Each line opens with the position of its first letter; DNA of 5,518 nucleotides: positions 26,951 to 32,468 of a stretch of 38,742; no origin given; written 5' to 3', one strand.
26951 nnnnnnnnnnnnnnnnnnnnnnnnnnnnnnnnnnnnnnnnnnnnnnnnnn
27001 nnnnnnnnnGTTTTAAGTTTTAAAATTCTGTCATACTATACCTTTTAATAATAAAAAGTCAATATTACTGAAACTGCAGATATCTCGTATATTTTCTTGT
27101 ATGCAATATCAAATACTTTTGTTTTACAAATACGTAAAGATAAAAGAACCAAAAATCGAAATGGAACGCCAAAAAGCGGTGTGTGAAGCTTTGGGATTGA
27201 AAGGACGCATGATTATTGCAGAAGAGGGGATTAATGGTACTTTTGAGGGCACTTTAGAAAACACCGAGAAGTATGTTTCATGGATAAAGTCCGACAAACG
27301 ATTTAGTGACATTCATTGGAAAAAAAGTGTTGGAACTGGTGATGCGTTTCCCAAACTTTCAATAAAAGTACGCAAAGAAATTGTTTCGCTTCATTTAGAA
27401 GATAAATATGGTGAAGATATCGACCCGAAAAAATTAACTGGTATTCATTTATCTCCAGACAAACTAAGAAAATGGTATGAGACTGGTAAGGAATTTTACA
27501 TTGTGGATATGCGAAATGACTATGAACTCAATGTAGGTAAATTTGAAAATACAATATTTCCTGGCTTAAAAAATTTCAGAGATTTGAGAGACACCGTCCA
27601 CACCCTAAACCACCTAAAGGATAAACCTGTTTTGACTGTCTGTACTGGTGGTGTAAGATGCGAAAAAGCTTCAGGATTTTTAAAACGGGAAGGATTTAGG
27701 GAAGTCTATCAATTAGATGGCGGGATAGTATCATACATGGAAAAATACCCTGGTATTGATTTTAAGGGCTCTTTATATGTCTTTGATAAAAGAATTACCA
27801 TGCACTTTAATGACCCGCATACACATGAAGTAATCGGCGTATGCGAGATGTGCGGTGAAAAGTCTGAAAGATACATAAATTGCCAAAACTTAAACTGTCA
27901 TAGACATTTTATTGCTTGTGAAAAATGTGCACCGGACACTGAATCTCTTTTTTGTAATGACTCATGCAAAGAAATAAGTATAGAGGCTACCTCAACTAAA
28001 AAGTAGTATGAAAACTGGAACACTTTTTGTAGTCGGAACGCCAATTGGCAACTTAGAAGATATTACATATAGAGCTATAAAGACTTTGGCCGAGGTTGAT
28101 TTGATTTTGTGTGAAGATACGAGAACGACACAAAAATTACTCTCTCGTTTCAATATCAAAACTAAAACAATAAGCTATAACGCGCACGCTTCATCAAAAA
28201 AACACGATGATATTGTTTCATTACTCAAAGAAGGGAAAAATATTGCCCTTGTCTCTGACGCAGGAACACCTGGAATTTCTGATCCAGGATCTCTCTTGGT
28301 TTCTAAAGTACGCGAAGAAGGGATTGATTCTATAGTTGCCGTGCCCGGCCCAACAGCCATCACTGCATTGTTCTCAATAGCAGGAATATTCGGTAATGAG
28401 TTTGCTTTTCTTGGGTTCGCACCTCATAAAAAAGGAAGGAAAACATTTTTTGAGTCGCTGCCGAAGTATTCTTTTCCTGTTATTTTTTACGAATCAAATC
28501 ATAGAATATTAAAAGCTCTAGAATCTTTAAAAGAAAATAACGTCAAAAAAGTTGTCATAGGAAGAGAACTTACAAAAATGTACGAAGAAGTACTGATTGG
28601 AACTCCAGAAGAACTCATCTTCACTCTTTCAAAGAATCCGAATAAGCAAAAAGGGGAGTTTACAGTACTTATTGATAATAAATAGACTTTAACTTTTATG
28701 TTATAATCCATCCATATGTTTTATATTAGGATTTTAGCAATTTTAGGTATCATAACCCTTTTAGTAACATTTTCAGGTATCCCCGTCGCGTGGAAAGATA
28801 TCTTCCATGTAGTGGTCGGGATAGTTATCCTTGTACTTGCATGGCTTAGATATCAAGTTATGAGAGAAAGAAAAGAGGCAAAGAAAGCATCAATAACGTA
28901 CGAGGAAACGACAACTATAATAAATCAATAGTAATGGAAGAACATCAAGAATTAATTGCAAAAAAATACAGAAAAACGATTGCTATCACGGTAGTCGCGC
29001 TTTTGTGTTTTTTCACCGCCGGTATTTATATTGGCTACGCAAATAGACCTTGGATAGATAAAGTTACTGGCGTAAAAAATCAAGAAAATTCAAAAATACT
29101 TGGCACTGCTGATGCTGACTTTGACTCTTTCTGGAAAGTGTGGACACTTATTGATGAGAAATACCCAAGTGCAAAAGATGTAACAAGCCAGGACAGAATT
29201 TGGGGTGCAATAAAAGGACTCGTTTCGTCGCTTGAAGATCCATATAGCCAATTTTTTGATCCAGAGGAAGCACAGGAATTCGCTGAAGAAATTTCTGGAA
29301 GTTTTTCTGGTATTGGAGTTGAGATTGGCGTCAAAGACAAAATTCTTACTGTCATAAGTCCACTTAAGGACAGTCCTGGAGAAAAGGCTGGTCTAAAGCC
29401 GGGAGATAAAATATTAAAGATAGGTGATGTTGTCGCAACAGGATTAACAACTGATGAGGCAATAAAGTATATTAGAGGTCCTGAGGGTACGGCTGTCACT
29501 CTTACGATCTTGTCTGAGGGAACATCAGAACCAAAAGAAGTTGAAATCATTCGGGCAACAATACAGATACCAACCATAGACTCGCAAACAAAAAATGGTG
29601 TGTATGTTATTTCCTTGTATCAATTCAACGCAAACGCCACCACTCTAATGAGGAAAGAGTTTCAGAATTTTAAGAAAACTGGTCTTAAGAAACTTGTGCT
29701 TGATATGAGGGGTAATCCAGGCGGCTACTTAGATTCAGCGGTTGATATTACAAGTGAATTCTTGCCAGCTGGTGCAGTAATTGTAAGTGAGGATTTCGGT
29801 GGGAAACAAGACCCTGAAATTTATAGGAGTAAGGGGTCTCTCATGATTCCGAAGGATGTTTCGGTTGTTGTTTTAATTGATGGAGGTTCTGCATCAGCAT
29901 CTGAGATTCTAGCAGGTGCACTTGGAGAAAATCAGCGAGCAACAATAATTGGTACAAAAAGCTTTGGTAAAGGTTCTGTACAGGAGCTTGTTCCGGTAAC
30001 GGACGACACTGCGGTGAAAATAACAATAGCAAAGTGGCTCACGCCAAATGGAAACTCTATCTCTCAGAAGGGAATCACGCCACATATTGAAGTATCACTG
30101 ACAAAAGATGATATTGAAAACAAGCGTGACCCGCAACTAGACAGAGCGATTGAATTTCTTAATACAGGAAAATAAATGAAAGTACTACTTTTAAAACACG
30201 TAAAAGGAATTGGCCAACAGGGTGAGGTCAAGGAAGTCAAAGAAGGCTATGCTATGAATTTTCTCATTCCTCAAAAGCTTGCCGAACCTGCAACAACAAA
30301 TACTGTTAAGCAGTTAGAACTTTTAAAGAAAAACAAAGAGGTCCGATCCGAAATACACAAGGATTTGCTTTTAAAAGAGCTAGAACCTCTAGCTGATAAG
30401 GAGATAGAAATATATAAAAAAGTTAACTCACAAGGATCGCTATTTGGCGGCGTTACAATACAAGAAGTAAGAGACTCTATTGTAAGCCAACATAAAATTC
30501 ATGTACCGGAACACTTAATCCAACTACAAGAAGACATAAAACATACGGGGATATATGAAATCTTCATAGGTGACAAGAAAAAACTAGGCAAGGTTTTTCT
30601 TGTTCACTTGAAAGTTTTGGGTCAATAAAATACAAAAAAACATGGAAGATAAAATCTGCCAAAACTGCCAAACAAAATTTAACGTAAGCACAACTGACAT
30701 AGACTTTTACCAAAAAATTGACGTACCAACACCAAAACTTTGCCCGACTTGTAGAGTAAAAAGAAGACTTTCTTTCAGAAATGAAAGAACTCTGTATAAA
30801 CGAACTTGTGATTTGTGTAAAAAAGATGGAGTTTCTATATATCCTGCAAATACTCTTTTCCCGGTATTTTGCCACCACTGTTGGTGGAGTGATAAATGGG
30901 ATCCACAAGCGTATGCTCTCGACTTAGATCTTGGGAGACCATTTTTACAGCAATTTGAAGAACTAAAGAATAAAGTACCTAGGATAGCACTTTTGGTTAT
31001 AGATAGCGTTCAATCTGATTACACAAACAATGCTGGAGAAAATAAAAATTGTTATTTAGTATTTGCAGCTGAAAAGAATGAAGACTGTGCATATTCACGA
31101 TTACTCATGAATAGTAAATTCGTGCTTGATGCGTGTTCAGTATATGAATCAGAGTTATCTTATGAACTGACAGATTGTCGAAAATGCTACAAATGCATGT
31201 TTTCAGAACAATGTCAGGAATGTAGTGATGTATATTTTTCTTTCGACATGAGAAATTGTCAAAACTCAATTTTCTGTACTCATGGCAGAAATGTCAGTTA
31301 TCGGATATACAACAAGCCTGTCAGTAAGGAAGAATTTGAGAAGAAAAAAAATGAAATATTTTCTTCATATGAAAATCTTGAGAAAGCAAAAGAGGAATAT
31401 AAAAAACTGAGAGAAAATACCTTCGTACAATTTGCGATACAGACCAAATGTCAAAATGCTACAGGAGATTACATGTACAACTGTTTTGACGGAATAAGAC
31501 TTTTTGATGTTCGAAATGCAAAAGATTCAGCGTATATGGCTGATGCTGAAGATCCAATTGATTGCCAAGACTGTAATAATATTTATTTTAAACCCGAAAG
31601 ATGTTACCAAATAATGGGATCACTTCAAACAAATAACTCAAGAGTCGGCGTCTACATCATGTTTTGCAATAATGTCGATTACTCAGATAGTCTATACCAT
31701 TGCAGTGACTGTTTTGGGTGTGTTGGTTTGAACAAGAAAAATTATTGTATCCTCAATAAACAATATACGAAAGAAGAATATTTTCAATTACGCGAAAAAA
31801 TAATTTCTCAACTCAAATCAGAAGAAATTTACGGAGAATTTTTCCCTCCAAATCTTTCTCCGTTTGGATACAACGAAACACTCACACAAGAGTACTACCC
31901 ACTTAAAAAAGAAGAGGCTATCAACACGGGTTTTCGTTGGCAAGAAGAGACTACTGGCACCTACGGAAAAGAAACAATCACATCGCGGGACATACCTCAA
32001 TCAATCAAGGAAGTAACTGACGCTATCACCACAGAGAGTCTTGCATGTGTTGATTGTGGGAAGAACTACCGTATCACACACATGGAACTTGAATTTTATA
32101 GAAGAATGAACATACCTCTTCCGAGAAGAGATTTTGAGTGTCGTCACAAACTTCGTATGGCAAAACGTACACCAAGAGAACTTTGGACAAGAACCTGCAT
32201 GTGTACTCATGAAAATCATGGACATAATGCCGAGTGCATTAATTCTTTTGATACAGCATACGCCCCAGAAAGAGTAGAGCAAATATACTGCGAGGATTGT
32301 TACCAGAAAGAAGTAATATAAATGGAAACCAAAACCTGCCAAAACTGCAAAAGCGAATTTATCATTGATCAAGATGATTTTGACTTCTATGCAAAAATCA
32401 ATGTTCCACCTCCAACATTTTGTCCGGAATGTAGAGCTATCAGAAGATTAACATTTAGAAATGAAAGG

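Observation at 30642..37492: Four head-to-tail paralogs of a large cysteine-rich, zinc-ribbon-capped protein of unknown function, joined onto the rplI operon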

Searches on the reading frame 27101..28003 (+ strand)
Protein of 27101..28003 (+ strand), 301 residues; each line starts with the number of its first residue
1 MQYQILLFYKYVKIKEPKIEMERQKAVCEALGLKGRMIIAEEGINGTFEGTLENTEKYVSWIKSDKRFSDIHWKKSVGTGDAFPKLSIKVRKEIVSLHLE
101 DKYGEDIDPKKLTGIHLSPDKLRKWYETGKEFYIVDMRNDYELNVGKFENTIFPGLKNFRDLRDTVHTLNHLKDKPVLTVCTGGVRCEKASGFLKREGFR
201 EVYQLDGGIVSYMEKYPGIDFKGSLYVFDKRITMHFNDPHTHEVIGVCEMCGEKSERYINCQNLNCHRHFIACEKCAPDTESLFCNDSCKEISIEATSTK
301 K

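Call 48: search_protein_families(library=pfam, proteins=[window:27101-28003:+], max_evalue=0.001)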
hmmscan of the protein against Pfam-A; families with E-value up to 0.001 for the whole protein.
window:27101-28003:+ (301 aa): 3 families
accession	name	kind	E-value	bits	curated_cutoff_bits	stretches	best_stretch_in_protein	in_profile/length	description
PF17773.7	UPF0176_N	-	1e-25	90.3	26.2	1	3-94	1-92/92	UPF0176 acylphosphatase like domain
PF12368.13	Rhodanese_C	-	2.7e-18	66.5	26.9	1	222-290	1-66/66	Rhodanase C-terminal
PF00581.25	Rhodanese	-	6.2e-10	39.9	22.2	1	118-214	1-101/102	Rhodanese-like domain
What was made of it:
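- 27101..28006 (+): trhO-like gene (UPF0176 N-domain, rhodanese and rhodanese C-domain); first gene of the co-directional run. Pfam PF17773, PF00581 and PF12368 (call 48)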

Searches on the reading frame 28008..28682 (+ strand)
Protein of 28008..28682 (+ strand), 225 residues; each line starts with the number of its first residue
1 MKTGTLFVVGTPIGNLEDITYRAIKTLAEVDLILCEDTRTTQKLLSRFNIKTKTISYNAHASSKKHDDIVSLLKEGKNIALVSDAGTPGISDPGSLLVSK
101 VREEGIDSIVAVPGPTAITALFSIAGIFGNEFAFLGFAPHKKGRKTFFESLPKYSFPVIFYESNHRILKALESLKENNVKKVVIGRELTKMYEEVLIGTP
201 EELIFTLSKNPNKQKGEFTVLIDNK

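Call 48: search_protein_families(library=pfam, proteins=[window:28008-28682:+], max_evalue=0.001)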
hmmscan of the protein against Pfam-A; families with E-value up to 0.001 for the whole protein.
window:28008-28682:+ (225 aa): 1 family
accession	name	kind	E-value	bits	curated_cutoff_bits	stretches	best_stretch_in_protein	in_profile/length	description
PF00590.25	TP_methylase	-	7.9e-31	108.1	27.8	1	5-203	1-211/212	Tetrapyrrole (Corrin/Porphyrin) Methylases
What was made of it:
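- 28008..28685 (+): rsmI-type methyltransferase gene. Pfam TP_methylase, 7.9e-31 (call 48).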

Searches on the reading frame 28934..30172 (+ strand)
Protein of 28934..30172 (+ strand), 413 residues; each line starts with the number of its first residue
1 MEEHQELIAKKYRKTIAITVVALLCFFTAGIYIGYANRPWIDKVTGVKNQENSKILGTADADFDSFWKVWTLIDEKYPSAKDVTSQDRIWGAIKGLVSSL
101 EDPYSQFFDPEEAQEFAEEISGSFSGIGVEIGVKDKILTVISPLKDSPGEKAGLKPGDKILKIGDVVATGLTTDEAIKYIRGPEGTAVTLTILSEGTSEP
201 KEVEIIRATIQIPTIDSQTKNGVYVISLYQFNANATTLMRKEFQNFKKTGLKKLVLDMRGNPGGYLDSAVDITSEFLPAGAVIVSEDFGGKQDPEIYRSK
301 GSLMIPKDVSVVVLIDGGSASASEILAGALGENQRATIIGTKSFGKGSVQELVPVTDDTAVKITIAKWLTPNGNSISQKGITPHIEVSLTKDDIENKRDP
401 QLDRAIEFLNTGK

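Call 48: search_protein_families(library=pfam, proteins=[window:28934-30172:+], max_evalue=0.001)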
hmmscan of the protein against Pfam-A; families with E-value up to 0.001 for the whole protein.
window:28934-30172:+ (413 aa): 5 families
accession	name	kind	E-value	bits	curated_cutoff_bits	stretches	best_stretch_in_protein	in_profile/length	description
PF03572.23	Peptidase_S41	-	1.5e-48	164.9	24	1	225-387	4-165/165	Peptidase family S41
PF17820.7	PDZ_6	-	1.6e-12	47.4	27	1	141-192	3-52/54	PDZ domain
PF00595.29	PDZ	-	2.2e-10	41.2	23.2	1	121-193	8-81/81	PDZ domain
PF22694.1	CtpB_N-like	-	4.7e-09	37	27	1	33-111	7-84/85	Activating protease CtpB N-terminal domain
PF13180.12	PDZ_2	-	2.2e-08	34.7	27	1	126-202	2-77/80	PDZ domain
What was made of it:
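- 28934..30175 (+): ctp, C-terminal processing protease (S41 plus PDZ). Pfam PF03572, 1.5e-48 (call 48)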

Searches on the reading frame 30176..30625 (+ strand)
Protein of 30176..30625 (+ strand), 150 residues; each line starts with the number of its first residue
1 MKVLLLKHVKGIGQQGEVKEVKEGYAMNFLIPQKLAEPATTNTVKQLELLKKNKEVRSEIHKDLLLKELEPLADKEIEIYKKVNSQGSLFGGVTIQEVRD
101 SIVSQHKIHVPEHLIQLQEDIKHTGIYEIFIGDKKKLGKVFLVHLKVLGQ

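Call 48: search_protein_families(library=pfam, proteins=[window:30176-30625:+], max_evalue=0.001)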
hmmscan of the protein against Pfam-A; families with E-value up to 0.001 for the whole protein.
window:30176-30625:+ (150 aa): 2 families
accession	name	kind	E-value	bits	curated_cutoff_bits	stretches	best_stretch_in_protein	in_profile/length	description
PF01281.25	Ribosomal_L9_N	-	3.9e-20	71.6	20.7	1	1-47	1-47/47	Ribosomal protein L9, N-terminal domain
PF03948.19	Ribosomal_L9_C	-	1.1e-10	42.3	23.2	1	72-131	10-70/86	Ribosomal protein L9, C-terminal domain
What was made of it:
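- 30176..30628 (+): rplI (ribosomal protein L9), immediately upstream of the array. Pfam L9_N and L9_C (call 48).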

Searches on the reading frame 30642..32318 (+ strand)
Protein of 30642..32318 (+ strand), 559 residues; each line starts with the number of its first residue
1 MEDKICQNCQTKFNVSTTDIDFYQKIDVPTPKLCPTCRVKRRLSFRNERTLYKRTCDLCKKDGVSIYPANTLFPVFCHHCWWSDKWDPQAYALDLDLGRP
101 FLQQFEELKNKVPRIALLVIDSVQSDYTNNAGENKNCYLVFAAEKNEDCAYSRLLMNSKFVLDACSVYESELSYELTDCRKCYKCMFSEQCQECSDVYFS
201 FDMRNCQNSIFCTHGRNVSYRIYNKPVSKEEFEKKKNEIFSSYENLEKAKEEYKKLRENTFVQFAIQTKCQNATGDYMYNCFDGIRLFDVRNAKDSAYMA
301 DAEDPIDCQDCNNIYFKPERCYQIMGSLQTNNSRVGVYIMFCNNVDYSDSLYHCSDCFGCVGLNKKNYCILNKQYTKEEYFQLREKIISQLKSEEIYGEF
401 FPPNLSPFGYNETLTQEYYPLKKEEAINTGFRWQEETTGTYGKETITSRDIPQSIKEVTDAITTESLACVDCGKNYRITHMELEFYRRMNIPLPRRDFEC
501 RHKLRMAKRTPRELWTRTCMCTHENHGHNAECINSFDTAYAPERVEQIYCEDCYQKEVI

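Call 3: search_protein_families(library=pfam, proteins=[window:30642-32318:+], max_evalue=1)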
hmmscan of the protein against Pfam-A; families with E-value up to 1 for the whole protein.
window:30642-32318:+ (559 aa): 1 family
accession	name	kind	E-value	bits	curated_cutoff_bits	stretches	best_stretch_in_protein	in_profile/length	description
PF13451.12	zf_Tbcl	-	0.013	15.9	24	1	5-42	6-44/48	Probable treble clef domain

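Call 4: search_protein_families(library=ncbifam, proteins=[window:30642-32318:+], max_evalue=1)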
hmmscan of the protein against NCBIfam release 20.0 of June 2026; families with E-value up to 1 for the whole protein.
window:30642-32318:+ (559 aa): 0 families

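Call 7: search_solved_structures(query=A1, max_evalue=10, show_alignments=2)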
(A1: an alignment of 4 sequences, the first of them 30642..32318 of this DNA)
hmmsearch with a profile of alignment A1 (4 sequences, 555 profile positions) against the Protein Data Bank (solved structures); distinct sequences matched with E-value up to 10: 7.
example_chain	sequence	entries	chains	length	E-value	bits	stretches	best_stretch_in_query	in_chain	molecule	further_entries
28jm_H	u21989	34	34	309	0.0051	18.7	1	180-290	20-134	CDK-activating kinase assembly factor MAT1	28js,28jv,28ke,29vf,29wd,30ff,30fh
6xbz_H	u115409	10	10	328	0.0059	18.5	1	175-290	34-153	CDK-activating kinase assembly factor MAT1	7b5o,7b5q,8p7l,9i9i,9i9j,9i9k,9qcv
1ctl_A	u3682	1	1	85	0.0071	18.2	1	515-553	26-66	AVIAN CYSTEINE RICH PROTEIN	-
1cxx_A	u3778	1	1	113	0.026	16.3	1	516-553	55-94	CYSTEINE AND GLYCINE-RICH PROTEIN CRP2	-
2o13_A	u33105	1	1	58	0.032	16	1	514-553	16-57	Muscle LIM protein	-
1b8t_A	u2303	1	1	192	0.048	15.5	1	515-553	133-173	PROTEIN (CRP1)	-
1ibi_A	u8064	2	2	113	0.14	13.9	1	516-553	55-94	CYSTEINE-RICH PROTEIN 2 | CYSTEINE AND GLYCINE-RICH PROTEIN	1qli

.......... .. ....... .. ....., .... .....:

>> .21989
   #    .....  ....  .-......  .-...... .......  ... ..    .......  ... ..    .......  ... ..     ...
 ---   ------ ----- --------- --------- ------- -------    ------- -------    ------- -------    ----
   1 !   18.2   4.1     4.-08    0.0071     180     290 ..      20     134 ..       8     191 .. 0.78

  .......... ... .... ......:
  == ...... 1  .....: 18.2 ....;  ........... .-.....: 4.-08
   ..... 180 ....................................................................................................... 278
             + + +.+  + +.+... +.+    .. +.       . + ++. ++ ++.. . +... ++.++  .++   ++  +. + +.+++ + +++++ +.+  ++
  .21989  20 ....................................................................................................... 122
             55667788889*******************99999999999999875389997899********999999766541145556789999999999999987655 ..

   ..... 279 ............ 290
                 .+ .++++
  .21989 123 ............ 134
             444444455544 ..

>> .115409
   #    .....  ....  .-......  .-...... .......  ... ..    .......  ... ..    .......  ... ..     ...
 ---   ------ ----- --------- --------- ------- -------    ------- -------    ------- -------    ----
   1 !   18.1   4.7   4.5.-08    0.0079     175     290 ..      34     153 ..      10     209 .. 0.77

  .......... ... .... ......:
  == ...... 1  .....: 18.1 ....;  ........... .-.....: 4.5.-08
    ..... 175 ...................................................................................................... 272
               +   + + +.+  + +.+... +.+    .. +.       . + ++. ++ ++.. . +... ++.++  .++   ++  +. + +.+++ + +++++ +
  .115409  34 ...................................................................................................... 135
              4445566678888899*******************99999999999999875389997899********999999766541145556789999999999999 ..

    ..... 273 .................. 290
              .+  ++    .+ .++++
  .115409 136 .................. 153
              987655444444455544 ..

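Call 8: search_protein_families(library=padloc, proteins=[window:30642-32318:+], max_evalue=1)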
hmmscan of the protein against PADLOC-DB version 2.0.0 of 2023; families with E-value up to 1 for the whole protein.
window:30642-32318:+ (559 aa): 0 families

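Call 47: search_protein_families(library=phrogs, proteins=[window:30642-32318:+], max_evalue=0.1)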
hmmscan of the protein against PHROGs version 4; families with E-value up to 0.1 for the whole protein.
window:30642-32318:+ (559 aa): 0 families
